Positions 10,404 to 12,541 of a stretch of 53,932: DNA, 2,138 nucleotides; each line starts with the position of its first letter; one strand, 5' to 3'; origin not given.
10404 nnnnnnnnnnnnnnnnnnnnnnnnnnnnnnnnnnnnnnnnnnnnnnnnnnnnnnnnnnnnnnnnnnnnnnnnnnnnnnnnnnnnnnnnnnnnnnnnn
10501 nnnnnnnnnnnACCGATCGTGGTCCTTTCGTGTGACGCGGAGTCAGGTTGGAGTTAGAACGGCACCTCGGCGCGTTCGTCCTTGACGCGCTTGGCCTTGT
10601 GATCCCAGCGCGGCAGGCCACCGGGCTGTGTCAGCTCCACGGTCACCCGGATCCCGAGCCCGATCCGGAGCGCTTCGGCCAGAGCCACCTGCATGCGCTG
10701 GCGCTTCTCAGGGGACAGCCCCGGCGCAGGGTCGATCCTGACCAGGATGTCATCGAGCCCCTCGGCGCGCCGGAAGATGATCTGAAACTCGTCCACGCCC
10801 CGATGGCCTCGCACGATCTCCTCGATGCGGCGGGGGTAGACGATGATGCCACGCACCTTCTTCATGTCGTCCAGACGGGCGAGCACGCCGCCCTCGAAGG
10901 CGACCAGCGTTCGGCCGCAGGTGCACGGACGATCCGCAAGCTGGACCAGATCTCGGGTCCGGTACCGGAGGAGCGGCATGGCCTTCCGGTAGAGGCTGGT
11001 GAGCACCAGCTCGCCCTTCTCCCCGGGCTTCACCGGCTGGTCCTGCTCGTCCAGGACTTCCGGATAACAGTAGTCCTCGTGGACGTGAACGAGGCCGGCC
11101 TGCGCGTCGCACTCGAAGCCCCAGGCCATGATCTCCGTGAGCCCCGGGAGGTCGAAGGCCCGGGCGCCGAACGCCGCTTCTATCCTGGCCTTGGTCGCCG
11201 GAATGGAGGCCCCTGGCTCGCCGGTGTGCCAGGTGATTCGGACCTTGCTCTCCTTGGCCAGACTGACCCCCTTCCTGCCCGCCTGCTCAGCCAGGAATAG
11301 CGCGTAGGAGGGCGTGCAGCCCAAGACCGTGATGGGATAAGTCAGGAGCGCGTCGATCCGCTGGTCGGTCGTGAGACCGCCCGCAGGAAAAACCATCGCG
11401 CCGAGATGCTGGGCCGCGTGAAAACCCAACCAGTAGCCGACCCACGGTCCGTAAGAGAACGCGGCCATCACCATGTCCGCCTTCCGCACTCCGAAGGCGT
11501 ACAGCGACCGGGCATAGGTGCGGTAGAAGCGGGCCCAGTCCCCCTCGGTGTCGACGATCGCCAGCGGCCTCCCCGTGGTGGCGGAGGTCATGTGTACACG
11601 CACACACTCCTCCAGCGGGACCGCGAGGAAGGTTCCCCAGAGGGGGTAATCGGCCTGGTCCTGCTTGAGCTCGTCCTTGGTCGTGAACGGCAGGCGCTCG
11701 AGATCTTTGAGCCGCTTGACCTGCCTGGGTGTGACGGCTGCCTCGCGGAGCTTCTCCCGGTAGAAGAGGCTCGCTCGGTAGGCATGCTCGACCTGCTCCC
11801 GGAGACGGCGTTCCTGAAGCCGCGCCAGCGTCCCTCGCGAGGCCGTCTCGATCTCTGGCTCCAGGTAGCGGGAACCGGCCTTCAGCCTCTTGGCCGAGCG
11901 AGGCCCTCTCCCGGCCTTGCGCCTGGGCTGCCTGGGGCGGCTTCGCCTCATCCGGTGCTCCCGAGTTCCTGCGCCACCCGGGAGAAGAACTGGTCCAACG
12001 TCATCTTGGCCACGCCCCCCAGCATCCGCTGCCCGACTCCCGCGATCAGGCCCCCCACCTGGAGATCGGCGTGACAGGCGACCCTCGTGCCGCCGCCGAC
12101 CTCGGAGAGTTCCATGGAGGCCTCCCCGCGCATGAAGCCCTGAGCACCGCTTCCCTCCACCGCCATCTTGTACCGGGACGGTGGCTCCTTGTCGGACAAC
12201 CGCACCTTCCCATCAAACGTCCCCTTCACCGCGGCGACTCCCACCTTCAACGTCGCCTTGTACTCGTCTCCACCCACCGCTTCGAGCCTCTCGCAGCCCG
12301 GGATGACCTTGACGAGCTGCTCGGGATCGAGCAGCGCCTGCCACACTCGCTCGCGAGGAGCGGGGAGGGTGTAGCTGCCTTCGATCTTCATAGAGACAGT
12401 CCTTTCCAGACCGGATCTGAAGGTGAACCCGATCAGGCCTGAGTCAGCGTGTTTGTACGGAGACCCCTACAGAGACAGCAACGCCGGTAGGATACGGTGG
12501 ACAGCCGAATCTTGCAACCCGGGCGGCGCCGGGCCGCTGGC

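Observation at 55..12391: Variant hmf-like pathway for a heteroaromatic (di)carboxylate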

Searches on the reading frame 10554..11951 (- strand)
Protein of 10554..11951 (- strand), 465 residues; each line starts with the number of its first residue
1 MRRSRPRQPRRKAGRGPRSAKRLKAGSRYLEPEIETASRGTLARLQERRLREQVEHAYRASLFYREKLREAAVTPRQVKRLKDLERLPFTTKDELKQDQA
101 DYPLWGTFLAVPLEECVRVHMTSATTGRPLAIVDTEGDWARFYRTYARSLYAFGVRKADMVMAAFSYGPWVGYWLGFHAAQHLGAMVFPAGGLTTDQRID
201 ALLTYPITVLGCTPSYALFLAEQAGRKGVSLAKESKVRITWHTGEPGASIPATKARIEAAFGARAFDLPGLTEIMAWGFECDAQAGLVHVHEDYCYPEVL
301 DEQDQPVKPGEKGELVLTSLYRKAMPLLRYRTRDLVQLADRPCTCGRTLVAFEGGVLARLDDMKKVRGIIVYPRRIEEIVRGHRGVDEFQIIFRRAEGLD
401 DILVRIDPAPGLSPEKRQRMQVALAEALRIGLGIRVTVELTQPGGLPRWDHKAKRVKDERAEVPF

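Call 3: search_protein_families(library=pfam, proteins=[window:10554-11951:-])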
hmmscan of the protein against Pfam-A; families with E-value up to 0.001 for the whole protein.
window:10554-11951:- (465 aa): 2 families
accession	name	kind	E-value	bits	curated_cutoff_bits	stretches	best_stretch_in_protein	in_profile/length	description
PF14535.12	AMP-binding_C_2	-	7.1e-17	61.9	25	1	368-460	1-96/96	AMP-binding enzyme C-terminal domain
PF00501.34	AMP-binding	-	1.6e-14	53.9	29.9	1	43-317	78-374/384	AMP-binding enzyme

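Call 4: search_protein_families(library=ncbifam, proteins=[window:10554-11951:-])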
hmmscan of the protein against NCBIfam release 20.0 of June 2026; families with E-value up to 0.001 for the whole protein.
window:10554-11951:- (465 aa): 13 families
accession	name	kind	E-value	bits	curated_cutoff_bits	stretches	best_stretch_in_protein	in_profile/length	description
NF041878.1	paak_haloarch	equivalog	9.3e-88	294.6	700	1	33-460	4-427/427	phenylacetate--CoA ligase PaaK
TIGR02155.1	PA_CoA_ligase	equivalog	4.5e-80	269.2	646.3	1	35-460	1-422/422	phenylacetate--CoA ligase PaaK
NF053551.1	FlxY_rubin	equivalog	9.5e-55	186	520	1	34-442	1-401/424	flexirubin biosynthesis putative acyl-CoA ligase FlxY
NF045666.1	DVU1553_fam_AMP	equivalog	8.3e-42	143.4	300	1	34-350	15-322/331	DVU_1553 family AMP-dependent CoA ligase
TIGR03335.1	F390_ftsA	equivalog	5.6e-37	127.5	458.7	1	29-349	1-320/445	coenzyme F390 synthetase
NF041217.1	BagE_FevW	exception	1.3e-34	119.9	800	1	43-450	14-396/424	bagremycin/ferroverdin synthetase BagE/FevW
TIGR01733.1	AA-adenyl-dom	subfamily_domain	3.4e-08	32.7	317.4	1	48-317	62-324/409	amino acid adenylation domain-containing protein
TIGR02262.1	benz_CoA_lig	subfamily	1.7e-06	27.1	375.25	1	121-392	168-438/508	benzoate-CoA ligase family protein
TIGR02304.1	aden_form_hyp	equivalog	2.6e-06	26.7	251.9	1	281-378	253-349/430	F390 synthetase-related protein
NF005801.1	PRK07656.1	equivalog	2.6e-06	26.3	657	1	114-231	164-278/500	FadD3 family acyl-CoA ligase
NF004837.0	PRK06187.1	subfamily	1.1e-05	23.9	476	0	359-392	421-454/531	long-chain-fatty-acid--CoA ligase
NF006167.0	PRK08308.1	equivalog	2.6e-05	23.3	513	1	357-397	310-349/414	acyl-CoA synthetase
NF047394.1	AcylCoAsynMbcS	equivalog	7e-05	21.6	850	1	119-227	175-282/525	acyl-CoA synthetase MbcS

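Call 19: find_related_loci(query=window:10554-11951:-, collection=genome_contigs, flank=10000)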
Query window:10554-11951:- (465 aa) in genome_contigs; peptide patterns used: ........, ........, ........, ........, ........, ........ (x = any residue, [..] = any of these).
137 stretches matched a pattern; 76 encode a relative of the query (tblastn E <= 1e-3); 76 distinct loci.
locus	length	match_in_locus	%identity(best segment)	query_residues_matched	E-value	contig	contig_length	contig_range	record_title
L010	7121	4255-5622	80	16-465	0e+0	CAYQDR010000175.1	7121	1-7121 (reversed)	MAG TPA_asm: uncultured bacterium isolate binchicken_co21_484 genome assembly, contig: NODE_11299_length_7121_cov_14.782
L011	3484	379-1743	79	11-465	0e+0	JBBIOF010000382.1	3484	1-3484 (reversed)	MAG: Candidatus Rokuibacteriota bacterium isolate QH2S170213_bin_273 NODE_23855_length_3484_cov_6.496355, whole genome s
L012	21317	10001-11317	80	27-465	0e+0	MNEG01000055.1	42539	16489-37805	MAG: Candidatus Rokubacteria bacterium 13_1_40CM_68_15 13_1_40cm_scaffold_521, whole genome shotgun sequence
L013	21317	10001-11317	80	27-465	0e+0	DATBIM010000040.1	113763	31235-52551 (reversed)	MAG TPA_asm: Candidatus Methylomirabilota bacterium isolate SMAG_U3894 k141_3259099, whole genome shotgun sequence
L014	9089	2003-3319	79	27-465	0e+0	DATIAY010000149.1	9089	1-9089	MAG TPA_asm: Candidatus Methylomirabilota bacterium isolate SMAG_U16276 k141_1787200, whole genome shotgun sequence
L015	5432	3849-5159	79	29-465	0e+0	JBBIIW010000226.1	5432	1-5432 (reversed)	MAG: Candidatus Rokuibacteriota bacterium isolate QH1S170213_bin_148 NODE_8444_length_5432_cov_6.01018, whole genome sho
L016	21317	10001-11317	78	27-465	0e+0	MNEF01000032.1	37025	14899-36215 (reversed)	MAG: Candidatus Rokubacteria bacterium 13_1_40CM_69_27 13_1_40cm_scaffold_353, whole genome shotgun sequence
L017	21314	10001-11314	78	28-465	0e+0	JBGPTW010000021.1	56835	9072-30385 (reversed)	MAG: Candidatus Methylomirabilia bacterium isolate OBJ1_062018_110_59 k141_2734777_length_56835_cov_15.0000, whole genom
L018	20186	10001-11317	77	27-465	0e+0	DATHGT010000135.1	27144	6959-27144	MAG TPA_asm: Candidatus Acidoferrum sp. isolate SMAG_U12481 k141_145545, whole genome shotgun sequence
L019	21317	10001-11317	81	27-465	0e+0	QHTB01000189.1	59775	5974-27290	MAG: Candidatus Rokuibacteriota bacterium isolate AR17 14_0903_12_30cm_scaffold_820_curated, whole genome shotgun sequen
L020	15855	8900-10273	75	10-465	0e+0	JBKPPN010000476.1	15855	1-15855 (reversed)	MAG: Candidatus Methylomirabilota bacterium isolate GS_EKS_MAG_00101 GS_EKS_000001029067, whole genome shotgun sequence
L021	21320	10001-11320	77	22-465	0e+0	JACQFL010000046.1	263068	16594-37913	MAG: Candidatus Rokuibacteriota bacterium isolate NC_groundwater_1046_Pr1_S-0.65um_71_27 Montesol18_Sp65_coassembly_scaf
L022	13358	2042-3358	76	27-465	0e+0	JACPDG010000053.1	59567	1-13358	MAG: Candidatus Rokuibacteriota bacterium isolate NC_groundwater_303_Ag_B-0.1um_71_19 S7_GD2017_3_B1_scaffold_173, whole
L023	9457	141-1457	79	27-465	0e+0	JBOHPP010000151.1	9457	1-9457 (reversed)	MAG: Candidatus Rokuibacteriota bacterium isolate M3-S_metawrap_bin.167 k127_1949168, whole genome shotgun sequence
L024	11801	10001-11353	75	14-465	0e+0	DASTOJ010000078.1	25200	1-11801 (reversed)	MAG TPA_asm: Candidatus Methylomirabilota bacterium isolate SMAG_U2167 k141_296363, whole genome shotgun sequence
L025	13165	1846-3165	77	26-465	0e+0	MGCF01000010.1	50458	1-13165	MAG: Candidatus Rokubacteria bacterium RIFCSPLOWO2_02_FULL_73_56 rifcsplowo2_02_scaffold_1142, whole genome shotgun sequ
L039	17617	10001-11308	74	30-465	0e+0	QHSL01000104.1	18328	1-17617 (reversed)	MAG: Candidatus Rokuibacteriota bacterium isolate AR31 14_1009_16_40cm_scaffold_19376_curated, whole genome shotgun sequ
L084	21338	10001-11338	66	14-465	0e+0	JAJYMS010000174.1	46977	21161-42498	MAG: Bacillota bacterium isolate DBS2-4.bin160 NODE_1170_length_46977_cov_2.10068, whole genome shotgun sequence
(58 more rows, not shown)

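Call 41: search_solved_structures(query=L039:14144-15616:+, max_evalue=1e-20)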
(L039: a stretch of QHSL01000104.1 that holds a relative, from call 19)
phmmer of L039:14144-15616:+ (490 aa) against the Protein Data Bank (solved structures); distinct sequences matched with E-value up to 1e-20: 0.

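Call 42: search_protein_families(library=pfam, proteins=[L039:11308-12342:+, L039:12242-13039:-, L039:13114-14124:+, L039:14144-15616:+, L039:15613-17199:+, L025:3272-5731:+, L025:4759-6495:+, L025:6500-7507:+, L025:7508-8281:+, L025:8301-9302:+], max_evalue=0.00001)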
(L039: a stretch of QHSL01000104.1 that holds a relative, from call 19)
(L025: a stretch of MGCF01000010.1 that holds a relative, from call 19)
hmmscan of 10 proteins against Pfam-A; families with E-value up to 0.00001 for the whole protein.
L039:11308-12342:+ (344 aa): 3 families
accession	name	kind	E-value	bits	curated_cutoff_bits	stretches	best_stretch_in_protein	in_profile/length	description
PF00107.32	ADH_zinc_N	-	1.1e-30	106.7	31.8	1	178-304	1-127/129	Zinc-binding dehydrogenase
PF08240.17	ADH_N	-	2.3e-28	98.9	23.5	1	26-136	1-103/104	Alcohol dehydrogenase GroES-like domain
PF13602.12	ADH_zinc_N_2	-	1.1e-22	81.9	27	1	210-340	1-134/134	Zinc-binding dehydrogenase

L039:12242-13039:- (265 aa): 0 families

L039:13114-14124:+ (336 aa): 1 family
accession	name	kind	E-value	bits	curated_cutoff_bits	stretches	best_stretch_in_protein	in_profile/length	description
PF00296.26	Bac_luciferase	-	4.2e-47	161.5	27.9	2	20-181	20-172/314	Luciferase-like monooxygenase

L039:14144-15616:+ (490 aa): 0 families

L039:15613-17199:+ (528 aa): 4 families
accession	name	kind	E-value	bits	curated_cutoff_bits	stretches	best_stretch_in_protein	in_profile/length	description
PF02746.21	MR_MLE_N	-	1.6e-23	83.5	22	1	6-125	4-117/117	Mandelate racemase / muconate lactonizing enzyme, N-terminal domain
PF00583.31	Acetyltransf_1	-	1.9e-12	47.9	20.7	1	421-506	26-116/116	Acetyltransferase (GNAT) family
PF13508.13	Acetyltransf_7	-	1.6e-10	41.7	27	1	425-508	3-84/84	Acetyltransferase (GNAT) domain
PF13378.12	MR_MLE_C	-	1.9e-07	31.5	29.4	1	148-201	3-63/219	Enolase C-terminal domain-like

L025:3272-5731:+ (819 aa): 2 families
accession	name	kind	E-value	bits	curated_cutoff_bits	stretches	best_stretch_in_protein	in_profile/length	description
PF00501.34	AMP-binding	-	2.1e-68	231.3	29.9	1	314-677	2-384/384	AMP-binding enzyme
PF13193.12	AMP-binding_C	-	6.3e-24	85.1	24.5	1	727-803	1-76/76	AMP-binding enzyme C-terminal domain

L025:4759-6495:+ (578 aa): 2 families
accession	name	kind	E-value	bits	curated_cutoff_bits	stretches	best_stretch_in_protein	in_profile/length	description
PF00378.25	ECH_1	-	4.3e-54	183.9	27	1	332-577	2-250/251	Enoyl-CoA hydratase/isomerase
PF16113.10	ECH_2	-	2.6e-35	123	27.2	1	338-516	3-187/335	Enoyl-CoA hydratase/isomerase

L025:6500-7507:+ (335 aa): 1 family
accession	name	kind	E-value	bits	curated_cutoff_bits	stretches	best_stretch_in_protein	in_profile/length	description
PF00296.26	Bac_luciferase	-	3.5e-47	161.7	27.9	2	21-180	22-172/314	Luciferase-like monooxygenase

L025:7508-8281:+ (257 aa): 3 families
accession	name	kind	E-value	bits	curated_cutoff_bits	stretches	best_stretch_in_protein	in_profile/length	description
PF13468.12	Glyoxalase_3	-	6.4e-43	147.3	25.1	1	5-178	1-175/176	Glyoxalase-like domain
PF13669.12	Glyoxalase_4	-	2e-12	47.8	27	1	6-99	1-92/109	Glyoxalase/Bleomycin resistance protein/Dioxygenase superfamily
PF00903.31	Glyoxalase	-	6.5e-10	39.9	20.6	1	4-103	1-98/121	Glyoxalase/Bleomycin resistance protein/Dioxygenase superfamily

L025:8301-9302:+ (333 aa): 1 family
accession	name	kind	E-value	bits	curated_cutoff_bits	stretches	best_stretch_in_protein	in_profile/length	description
PF16868.10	NMT1_3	-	2.1e-42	146.2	27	1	37-330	2-289/289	NMT1-like family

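Call 45: search_solved_structures(query=window:10554-11951:-, max_evalue=1e-10)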
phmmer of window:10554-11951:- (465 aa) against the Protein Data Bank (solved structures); distinct sequences matched with E-value up to 1e-10: 8.
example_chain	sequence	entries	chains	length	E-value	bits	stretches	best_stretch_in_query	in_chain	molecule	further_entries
2y27_A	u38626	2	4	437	1.5e-68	234.9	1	30-460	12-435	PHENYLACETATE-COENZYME A LIGASE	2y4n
6hdw_A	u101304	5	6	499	3.8e-65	223.6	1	25-460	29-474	2-hydroxyisobutyryl-CoA synthetase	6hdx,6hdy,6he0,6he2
2y4o_A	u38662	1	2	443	1.3e-62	215.3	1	30-460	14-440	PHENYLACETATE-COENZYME A LIGASE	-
4r1l_A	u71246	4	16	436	3.7e-60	207.2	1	27-460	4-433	Phenylacetate-coenzyme A ligase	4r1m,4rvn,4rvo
6wuq_A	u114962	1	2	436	7.3e-26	94.1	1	37-434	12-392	AjiA1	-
6siw_B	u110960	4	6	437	1.9e-25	92.8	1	35-445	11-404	PaaK-like ligase (AMP-dependent synthetase and ligase) | AMP-dependent synthetase and ligase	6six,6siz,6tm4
6siw_A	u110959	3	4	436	2.1e-25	92.6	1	36-445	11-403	PaaK-like ligase (AMP-dependent synthetase and ligase) | AMP-dependent synthetase and ligase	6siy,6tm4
9s3l_A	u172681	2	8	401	8.4e-25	90.6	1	63-386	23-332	Phenylacetate-CoA ligase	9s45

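Call 77: search_protein_families(library=pfam, proteins=[L084:3731-5182:+, L084:5411-6676:+, L084:10016-11341:+, L084:11344-12711:+, L084:12605-14875:+, L084:14877-15542:+, L084:15574-16248:+, L084:16008-17039:+, L084:17371-18273:+, L084:18242-20695:+], max_evalue=0.00001)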
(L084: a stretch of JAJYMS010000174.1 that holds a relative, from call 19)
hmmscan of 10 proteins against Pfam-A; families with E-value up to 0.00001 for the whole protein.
L084:3731-5182:+ (483 aa): 3 families
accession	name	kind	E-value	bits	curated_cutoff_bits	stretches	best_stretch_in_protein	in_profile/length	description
PF01977.22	UbiD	-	5.4e-54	182.9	23.3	1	109-309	3-204/206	3-octaprenyl-4-hydroxybenzoate carboxy-lyase Rift-related domain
PF20696.2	UbiD_C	-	8.7e-32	110.2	24.2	1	316-437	3-127/127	3-octaprenyl-4-hydroxybenzoate carboxy-lyase C-terminal domain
PF20695.2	UbiD_N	-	2.6e-08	34.3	24.3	1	22-92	8-70/78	3-octaprenyl-4-hydroxybenzoate carboxy-lyase N-terminal domain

L084:5411-6676:+ (421 aa): 3 families
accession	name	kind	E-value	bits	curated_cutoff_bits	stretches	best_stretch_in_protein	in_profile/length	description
PF13458.12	Peripla_BP_6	-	1e-46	160.7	31.7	1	54-407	1-336/343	Periplasmic binding protein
PF01094.35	ANF_receptor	-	5e-17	62.4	25.4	1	77-408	5-348/353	Receptor family ligand binding region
PF13433.12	Peripla_BP_5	-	1.9e-10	40.8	27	1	55-337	1-278/363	Periplasmic binding protein domain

L084:10016-11341:+ (441 aa): 2 families
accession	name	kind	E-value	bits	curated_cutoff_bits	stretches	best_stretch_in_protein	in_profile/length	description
PF14535.12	AMP-binding_C_2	-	1.9e-18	66.9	25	1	344-436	1-96/96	AMP-binding enzyme C-terminal domain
PF00501.34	AMP-binding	-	7.2e-15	55.1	29.9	1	45-293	114-374/384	AMP-binding enzyme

L084:11344-12711:+ (455 aa): 3 families
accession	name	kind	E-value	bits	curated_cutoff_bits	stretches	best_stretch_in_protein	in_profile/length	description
PF01977.22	UbiD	-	4.6e-68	228.9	23.3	1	96-289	6-205/206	3-octaprenyl-4-hydroxybenzoate carboxy-lyase Rift-related domain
PF20696.2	UbiD_C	-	3.2e-32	111.7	24.2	1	295-422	2-127/127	3-octaprenyl-4-hydroxybenzoate carboxy-lyase C-terminal domain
PF20695.2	UbiD_N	-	5.2e-18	65.4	24.3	1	9-80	1-72/78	3-octaprenyl-4-hydroxybenzoate carboxy-lyase N-terminal domain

L084:12605-14875:+ (756 aa): 5 families
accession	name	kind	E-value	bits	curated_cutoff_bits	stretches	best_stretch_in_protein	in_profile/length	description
PF13549.11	ATP-grasp_5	-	1.6e-77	260.3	27.6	1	529-749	2-219/221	ATP-grasp domain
PF13607.11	Succ_CoA_lig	-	1.2e-43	148.6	27.4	1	197-335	1-138/138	Succinyl-CoA ligase like flavodoxin domain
PF13380.12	CoA_binding_2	-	3.6e-31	108.5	22.8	1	55-175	2-111/116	CoA binding domain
PF02629.25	CoA_binding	-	1.1e-12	48.9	22.3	1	52-139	2-93/97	CoA binding domain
PF08442.15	ATP-grasp_2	-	1.2e-06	28.8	29.5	1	537-664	2-134/202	ATP-grasp domain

L084:14877-15542:+ (221 aa): 2 families
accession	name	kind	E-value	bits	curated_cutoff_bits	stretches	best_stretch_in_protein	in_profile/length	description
PF07729.17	FCD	-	2.4e-29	102.7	24.3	1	84-206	1-123/125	FCD domain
PF00392.27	GntR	-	1.8e-18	66.4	27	1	13-74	2-64/64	Bacterial regulatory proteins, gntR family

L084:15574-16248:+ (224 aa): 1 family
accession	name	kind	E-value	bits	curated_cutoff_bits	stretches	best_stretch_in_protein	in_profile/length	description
PF11010.13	DUF2848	-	8e-67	225.1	23.4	1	29-217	2-194/194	Protein of unknown function (DUF2848)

L084:16008-17039:+ (343 aa): 1 family
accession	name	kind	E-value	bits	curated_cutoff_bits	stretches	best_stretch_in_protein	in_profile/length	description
PF00795.27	CN_hydrolase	-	4.4e-56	190.5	23.2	1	83-326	1-256/256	Carbon-nitrogen hydrolase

L084:17371-18273:+ (300 aa): 1 family
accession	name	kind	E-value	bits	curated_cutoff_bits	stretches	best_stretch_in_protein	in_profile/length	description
PF04909.20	Amidohydro_2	-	1.5e-44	153.3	26.4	1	20-289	1-289/289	Amidohydrolase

L084:18242-20695:+ (817 aa): 3 families
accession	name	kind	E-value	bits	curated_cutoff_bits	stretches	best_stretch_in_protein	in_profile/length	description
PF20256.3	MoCoBD_2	-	2.5e-75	254.1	27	1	432-746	1-281/283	Molybdopterin cofactor-binding domain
PF02738.23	MoCoBD_1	-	1.9e-71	240.4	27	1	159-405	2-244/244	Molybdopterin cofactor-binding domain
PF01315.27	Ald_Xan_dh_C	-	1.4e-28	99.8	31.3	1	31-142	1-110/110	Aldehyde oxidase and xanthine dehydrogenase, a/b hammerhead domain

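Call 83: search_protein_families(library=pfam, proteins=[L021:1075-2025:-, L021:3169-4383:-, L021:4380-5147:-, L021:5590-6222:-, L021:14337-15608:+, L021:15602-17083:+, L021:17080-18726:+, L021:20404-21132:-, L013:4316-6169:+, L013:13661-14737:-], max_evalue=0.00001)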
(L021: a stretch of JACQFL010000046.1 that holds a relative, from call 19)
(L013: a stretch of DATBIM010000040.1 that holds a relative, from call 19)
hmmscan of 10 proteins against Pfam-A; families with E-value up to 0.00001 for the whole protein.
L021:1075-2025:- (316 aa): 1 family
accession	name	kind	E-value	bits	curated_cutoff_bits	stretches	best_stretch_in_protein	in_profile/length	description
PF02653.21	BPD_transp_2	-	1.2e-42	146.3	26.8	1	31-293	4-269/269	Branched-chain amino acid transport system / permease component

L021:3169-4383:- (404 aa): 3 families
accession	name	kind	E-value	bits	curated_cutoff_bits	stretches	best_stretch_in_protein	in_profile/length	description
PF13458.12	Peripla_BP_6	-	4.1e-76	257.3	31.7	1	29-370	2-343/343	Periplasmic binding protein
PF13433.12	Peripla_BP_5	-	1.6e-37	129.9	27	1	29-359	1-329/363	Periplasmic binding protein domain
PF01094.35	ANF_receptor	-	3.2e-22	79.5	25.4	1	50-327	4-297/353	Receptor family ligand binding region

L021:4380-5147:- (255 aa): 0 families

L021:5590-6222:- (210 aa): 0 families

L021:14337-15608:+ (423 aa): 3 families
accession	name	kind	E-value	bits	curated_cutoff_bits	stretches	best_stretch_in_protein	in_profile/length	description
PF22725.1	GFO_IDH_MocA_C3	-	5.6e-21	75.3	27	1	227-334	1-112/124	GFO/IDH/MocA C-terminal domain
PF01408.29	GFO_IDH_MocA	-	1.3e-19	71.5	24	1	105-218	4-119/120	Oxidoreductase family, NAD-binding Rossmann fold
PF02894.22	GFO_IDH_MocA_C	-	4.6e-12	46.6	22.9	1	231-417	1-215/218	Oxidoreductase family, C-terminal alpha/beta domain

L021:15602-17083:+ (493 aa): 0 families

L021:17080-18726:+ (548 aa): 2 families
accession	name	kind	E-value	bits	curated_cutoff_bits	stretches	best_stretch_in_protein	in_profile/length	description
PF00501.34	AMP-binding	-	9.4e-94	314.8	29.9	1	14-403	2-384/384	AMP-binding enzyme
PF13193.12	AMP-binding_C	-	1.2e-19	71.4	24.5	1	453-528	1-76/76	AMP-binding enzyme C-terminal domain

L021:20404-21132:- (242 aa): 1 family
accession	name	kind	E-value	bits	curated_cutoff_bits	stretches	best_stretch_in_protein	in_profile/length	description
PF06889.16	DUF1266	-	6.6e-39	134.3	27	1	69-234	2-175/175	Protein of unknown function (DUF1266)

L013:4316-6169:+ (617 aa): 1 family
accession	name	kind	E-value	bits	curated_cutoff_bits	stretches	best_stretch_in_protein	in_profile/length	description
PF06808.19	DctM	-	1.6e-91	307.7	23.8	1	103-538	1-409/413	Tripartite ATP-independent periplasmic transporter, DctM component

L013:13661-14737:- (358 aa): 0 families

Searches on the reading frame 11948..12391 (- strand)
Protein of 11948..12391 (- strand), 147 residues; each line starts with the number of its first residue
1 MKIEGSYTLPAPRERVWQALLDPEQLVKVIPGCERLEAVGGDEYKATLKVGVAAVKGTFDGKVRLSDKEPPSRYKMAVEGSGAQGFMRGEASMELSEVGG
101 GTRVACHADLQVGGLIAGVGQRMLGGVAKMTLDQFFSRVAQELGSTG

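Call 3: search_protein_families(library=pfam, proteins=[window:11948-12391:-])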
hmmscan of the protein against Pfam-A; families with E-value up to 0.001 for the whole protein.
window:11948-12391:- (147 aa): 5 families
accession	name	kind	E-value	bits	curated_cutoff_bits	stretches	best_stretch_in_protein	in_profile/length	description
PF06240.19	COXG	-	3.4e-26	92.1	22.2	1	5-143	1-139/140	Carbon monoxide dehydrogenase subunit G (CoxG)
PF10604.15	Polyketide_cyc2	-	4.3e-12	47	27.4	1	2-142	3-140/142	Polyketide cyclase / dehydrase and lipid transport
PF03364.25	Polyketide_cyc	-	4.9e-08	33.7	23.4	1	9-135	1-125/126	Polyketide cyclase / dehydrase and lipid transport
PF08327.17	AHSA1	-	1.6e-05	25.5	22.1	1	11-108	2-96/125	Activator of Hsp90 ATPase homolog 1-like protein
PF10698.15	DUF2505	-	0.00014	22.5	26.9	0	34-79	78-123/158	Protein of unknown function (DUF2505)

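Call 4: search_protein_families(library=ncbifam, proteins=[window:11948-12391:-])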
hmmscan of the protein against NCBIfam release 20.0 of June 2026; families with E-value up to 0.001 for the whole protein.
window:11948-12391:- (147 aa): 1 family
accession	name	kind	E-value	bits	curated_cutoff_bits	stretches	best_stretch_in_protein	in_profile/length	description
NF047960.1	TA_Rv0910_toxin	equivalog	0.00048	20.1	100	1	2-133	3-132/141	type II toxin-antitoxin system Rv0910 family toxin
